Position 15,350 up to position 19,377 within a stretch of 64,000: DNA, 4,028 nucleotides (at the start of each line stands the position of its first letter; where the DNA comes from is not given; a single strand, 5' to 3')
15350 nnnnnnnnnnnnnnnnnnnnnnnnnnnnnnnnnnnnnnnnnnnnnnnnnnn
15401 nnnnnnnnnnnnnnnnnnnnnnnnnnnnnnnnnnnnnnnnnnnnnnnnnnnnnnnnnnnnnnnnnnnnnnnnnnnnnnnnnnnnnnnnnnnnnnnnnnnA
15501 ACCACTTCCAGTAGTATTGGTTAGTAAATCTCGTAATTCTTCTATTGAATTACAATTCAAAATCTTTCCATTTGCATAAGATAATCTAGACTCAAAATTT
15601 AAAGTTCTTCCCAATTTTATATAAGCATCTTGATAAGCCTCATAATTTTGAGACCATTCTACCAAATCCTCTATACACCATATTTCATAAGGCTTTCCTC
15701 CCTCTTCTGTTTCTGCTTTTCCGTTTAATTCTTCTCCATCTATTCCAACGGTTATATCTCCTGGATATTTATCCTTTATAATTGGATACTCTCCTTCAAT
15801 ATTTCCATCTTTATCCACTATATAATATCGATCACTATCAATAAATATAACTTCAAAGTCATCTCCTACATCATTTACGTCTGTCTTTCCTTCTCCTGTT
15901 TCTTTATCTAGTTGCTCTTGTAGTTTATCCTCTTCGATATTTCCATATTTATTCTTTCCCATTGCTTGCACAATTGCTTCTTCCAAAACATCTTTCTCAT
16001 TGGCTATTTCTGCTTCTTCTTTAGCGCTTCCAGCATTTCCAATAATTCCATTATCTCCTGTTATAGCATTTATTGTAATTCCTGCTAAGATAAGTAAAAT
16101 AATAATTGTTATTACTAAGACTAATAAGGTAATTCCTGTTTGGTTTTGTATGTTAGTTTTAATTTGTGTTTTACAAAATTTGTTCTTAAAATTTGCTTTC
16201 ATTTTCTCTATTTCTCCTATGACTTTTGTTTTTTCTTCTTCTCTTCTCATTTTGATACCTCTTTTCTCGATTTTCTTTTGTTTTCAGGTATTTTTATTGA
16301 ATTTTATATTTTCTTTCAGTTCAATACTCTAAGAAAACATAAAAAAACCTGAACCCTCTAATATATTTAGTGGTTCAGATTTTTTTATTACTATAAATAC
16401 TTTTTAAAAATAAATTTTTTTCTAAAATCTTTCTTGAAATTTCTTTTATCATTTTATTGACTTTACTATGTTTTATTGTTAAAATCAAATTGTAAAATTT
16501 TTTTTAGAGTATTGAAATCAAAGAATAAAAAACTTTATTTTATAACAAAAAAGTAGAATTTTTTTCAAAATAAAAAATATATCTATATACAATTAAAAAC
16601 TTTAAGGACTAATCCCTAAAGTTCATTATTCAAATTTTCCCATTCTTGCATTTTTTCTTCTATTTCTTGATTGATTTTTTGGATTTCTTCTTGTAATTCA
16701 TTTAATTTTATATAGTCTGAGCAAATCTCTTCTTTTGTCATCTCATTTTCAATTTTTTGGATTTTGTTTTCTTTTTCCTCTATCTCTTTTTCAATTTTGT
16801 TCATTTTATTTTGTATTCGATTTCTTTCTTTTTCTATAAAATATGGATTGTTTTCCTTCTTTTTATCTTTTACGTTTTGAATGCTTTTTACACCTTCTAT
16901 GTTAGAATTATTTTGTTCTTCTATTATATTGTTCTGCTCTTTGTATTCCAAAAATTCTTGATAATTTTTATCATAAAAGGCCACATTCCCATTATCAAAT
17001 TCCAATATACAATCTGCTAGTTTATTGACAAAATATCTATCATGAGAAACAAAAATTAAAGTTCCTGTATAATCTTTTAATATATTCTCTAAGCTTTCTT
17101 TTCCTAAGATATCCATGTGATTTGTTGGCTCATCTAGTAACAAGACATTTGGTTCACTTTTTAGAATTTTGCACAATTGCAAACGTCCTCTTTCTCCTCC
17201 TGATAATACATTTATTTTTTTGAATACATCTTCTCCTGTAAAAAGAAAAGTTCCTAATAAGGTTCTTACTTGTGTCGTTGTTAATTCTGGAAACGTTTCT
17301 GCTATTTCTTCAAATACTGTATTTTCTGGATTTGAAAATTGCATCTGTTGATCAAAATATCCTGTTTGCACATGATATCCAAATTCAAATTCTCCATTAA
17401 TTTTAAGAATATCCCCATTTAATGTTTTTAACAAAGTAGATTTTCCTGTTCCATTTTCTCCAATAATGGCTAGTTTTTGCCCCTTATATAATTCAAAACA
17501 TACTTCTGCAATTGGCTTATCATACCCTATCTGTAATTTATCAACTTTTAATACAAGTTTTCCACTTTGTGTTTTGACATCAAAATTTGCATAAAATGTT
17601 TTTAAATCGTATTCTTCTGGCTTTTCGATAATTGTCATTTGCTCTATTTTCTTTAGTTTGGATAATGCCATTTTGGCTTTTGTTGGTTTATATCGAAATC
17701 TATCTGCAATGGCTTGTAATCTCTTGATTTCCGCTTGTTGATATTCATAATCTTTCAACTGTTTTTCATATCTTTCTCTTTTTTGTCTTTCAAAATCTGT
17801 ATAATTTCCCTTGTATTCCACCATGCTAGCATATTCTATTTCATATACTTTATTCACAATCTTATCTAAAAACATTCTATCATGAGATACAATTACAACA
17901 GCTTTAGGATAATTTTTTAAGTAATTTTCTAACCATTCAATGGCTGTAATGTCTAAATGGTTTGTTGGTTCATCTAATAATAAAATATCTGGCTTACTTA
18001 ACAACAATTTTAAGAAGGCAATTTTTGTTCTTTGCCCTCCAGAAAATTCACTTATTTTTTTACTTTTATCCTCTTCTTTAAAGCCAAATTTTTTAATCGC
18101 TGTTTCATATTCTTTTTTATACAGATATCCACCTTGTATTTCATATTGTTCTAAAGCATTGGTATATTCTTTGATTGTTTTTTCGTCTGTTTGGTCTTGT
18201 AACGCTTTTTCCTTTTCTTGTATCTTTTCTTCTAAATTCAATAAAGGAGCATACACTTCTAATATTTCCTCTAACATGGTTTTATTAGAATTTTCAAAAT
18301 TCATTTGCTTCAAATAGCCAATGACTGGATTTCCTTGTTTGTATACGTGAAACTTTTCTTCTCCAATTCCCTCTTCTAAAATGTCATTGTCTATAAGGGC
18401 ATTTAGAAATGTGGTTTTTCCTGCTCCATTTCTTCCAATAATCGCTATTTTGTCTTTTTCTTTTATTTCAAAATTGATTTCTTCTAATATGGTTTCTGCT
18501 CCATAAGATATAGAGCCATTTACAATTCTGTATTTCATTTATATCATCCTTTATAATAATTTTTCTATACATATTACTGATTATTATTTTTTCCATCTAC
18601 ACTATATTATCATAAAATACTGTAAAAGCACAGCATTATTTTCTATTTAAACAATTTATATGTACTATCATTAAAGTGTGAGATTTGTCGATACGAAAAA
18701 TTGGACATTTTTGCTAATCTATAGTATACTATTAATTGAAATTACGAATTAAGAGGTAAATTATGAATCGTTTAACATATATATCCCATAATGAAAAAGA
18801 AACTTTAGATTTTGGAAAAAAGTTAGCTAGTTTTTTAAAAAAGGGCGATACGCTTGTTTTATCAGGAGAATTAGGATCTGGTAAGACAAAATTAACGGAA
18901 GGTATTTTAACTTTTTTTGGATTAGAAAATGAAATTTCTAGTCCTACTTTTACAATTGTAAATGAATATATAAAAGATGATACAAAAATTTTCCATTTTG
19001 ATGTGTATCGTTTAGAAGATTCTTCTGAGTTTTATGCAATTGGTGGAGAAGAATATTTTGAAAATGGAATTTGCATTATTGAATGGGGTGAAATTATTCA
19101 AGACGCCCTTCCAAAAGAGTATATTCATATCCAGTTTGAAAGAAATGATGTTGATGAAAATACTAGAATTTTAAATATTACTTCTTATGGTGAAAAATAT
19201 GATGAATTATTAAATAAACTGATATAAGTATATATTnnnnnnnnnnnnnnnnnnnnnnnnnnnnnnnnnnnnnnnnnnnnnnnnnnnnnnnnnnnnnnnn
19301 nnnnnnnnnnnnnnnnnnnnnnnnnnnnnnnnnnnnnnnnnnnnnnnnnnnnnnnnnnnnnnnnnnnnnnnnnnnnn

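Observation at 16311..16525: Candidate invertible promoter (inverton) in OFF orientation upstream of pilin-like/GLUG surface protein gene 1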

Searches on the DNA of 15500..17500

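Call 15: search_rna_families(source=window, start=15500, end=17500, threshold=evalue, max_evalue=1)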
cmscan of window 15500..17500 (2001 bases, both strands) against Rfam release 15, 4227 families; matches with E-value up to 1: 0.
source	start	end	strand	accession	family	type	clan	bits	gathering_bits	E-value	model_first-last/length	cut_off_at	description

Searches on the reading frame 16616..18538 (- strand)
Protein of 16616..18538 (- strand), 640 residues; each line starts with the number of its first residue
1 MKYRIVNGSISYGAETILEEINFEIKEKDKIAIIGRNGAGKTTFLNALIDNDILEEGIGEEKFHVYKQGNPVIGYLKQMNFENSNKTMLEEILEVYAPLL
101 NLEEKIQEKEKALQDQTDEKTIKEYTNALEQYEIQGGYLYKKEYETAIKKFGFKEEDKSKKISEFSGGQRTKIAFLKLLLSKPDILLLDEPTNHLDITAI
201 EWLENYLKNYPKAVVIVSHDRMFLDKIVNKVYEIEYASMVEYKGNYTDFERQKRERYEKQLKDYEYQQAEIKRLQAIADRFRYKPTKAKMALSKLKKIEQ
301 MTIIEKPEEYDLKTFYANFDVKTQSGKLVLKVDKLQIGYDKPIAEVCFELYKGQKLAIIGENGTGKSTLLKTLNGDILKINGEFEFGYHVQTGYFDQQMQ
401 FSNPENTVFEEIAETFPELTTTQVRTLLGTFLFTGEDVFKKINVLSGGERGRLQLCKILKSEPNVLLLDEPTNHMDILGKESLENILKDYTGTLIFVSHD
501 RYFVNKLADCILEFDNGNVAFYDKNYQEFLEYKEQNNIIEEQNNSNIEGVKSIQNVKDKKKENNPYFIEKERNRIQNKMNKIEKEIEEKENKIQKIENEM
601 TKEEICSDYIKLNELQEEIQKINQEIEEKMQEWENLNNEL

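Call 7: search_protein_families(library=pfam, proteins=[window:16616-18538:-])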
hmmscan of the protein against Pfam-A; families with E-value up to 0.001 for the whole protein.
window:16616-18538:- (640 aa): 19 families
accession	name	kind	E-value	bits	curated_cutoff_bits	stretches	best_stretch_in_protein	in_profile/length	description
PF00005.33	ABC_tran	-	2.2e-44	151.8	25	2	18-193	1-137/137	ABC transporter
PF12848.13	ABC_tran_Xtn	-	2.6e-20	72.7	25.9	1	233-309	2-78/85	ABC transporter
PF13304.12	AAA_21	-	9.6e-18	65.7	27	1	148-220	221-299/304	AAA domain, putative AbiEii toxin, Type IV TA system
PF16326.10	ABC_tran_CTD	-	5.2e-13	49.4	32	1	575-637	6-68/69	ABC transporter C-terminal domain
PF13555.12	AAA_29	-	6.6e-09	35.8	27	0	22-49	16-43/61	P-loop containing region of AAA domain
PF13476.12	AAA_23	-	1.3e-08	36.2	27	1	19-48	13-39/201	AAA domain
PF02463.25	SMC_N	-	3.4e-08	33.6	40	1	28-235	24-212/220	RecF/RecN/SMC N terminal domain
PF25201.1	nSTAND6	-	2.3e-07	31.4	27.7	0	12-128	2-100/148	Novel STAND NTPase 6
PF13401.12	AAA_22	-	5.1e-07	30.5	27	0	356-391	8-33/130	AAA domain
PF13479.12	AAA_24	-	9.4e-07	29.3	27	0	353-383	2-31/195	AAA domain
PF03193.22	RsgA_GTPase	-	1.9e-06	28.3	30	0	291-376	47-129/174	RsgA GTPase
PF08477.19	Roc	-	7.6e-06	26.6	27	0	30-53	1-24/119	Ras of Complex, Roc, domain of DAPkinase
PF01580.24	FtsK_SpoIIIE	-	9e-06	25.7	24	0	13-49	23-60/221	FtsK/SpoIIIE family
PF01926.29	MMR_HSR1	-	1.4e-05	25.6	21.9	0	30-51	1-22/113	50S ribosome-binding GTPase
PF05729.18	NACHT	-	2.7e-05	24.5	26.7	0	356-415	3-65/167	NACHT domain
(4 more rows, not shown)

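Call 16: find_encoding_contigs(protein=window:16616-18538:-, flank=4000, max_places=10)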
Protein window:16616-18538:- (640 aa): 3 contigs read that carry it; 2 places shown.
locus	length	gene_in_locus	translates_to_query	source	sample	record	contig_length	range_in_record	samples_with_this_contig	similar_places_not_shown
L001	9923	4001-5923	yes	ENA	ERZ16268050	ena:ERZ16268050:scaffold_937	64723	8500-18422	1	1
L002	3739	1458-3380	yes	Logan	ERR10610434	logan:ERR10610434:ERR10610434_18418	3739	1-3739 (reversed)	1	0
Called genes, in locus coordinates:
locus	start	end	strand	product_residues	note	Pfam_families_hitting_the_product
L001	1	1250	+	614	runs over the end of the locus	PF13292:DXP_synthase_N, PF02779:Transket_pyr, PF02780:Transketolase_C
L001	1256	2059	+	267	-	PF21278:YlmH_1st (faint), PF17774:YlmH_RBD, PF01479:S4 (weak)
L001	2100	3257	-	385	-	PF00814:TsaD, PF00583:Acetyltransf_1, PF13673:Acetyltransf_10, PF13420:Acetyltransf_4 (weak), PF13508:Acetyltransf_7, PF08445:FR47 (faint)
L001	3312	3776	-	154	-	PF02367:TsaE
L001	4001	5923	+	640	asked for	PF00005:ABC_tran, PF01580:FtsK_SpoIIIE (faint), PF02463:SMC_N, PF03193:RsgA_GTPase (faint), PF13476:AAA_23 (faint), PF12848:ABC_tran_Xtn, PF00005:ABC_tran, PF16326:ABC_tran_CTD, +7 more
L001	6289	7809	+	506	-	-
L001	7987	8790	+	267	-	-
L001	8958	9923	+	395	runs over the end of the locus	-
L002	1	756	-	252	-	?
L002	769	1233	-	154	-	PF02367:TsaE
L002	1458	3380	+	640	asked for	PF00005:ABC_tran, PF01580:FtsK_SpoIIIE (faint), PF02463:SMC_N, PF03193:RsgA_GTPase (faint), PF13476:AAA_23 (faint), PF12848:ABC_tran_Xtn, PF00005:ABC_tran, PF16326:ABC_tran_CTD, +7 more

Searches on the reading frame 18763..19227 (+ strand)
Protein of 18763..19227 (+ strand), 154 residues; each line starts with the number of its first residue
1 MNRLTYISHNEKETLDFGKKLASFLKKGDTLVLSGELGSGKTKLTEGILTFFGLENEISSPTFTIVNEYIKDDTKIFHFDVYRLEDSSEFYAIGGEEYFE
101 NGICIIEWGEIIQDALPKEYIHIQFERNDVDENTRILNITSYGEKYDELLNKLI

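Call 7: search_protein_families(library=pfam, proteins=[window:18763-19227:+])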
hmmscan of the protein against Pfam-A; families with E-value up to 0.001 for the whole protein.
window:18763-19227:+ (154 aa): 1 family
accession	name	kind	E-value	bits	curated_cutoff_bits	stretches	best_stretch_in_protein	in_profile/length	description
PF02367.23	TsaE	-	3.3e-41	140.7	26.6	1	9-130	2-123/128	Threonylcarbamoyl adenosine biosynthesis protein TsaE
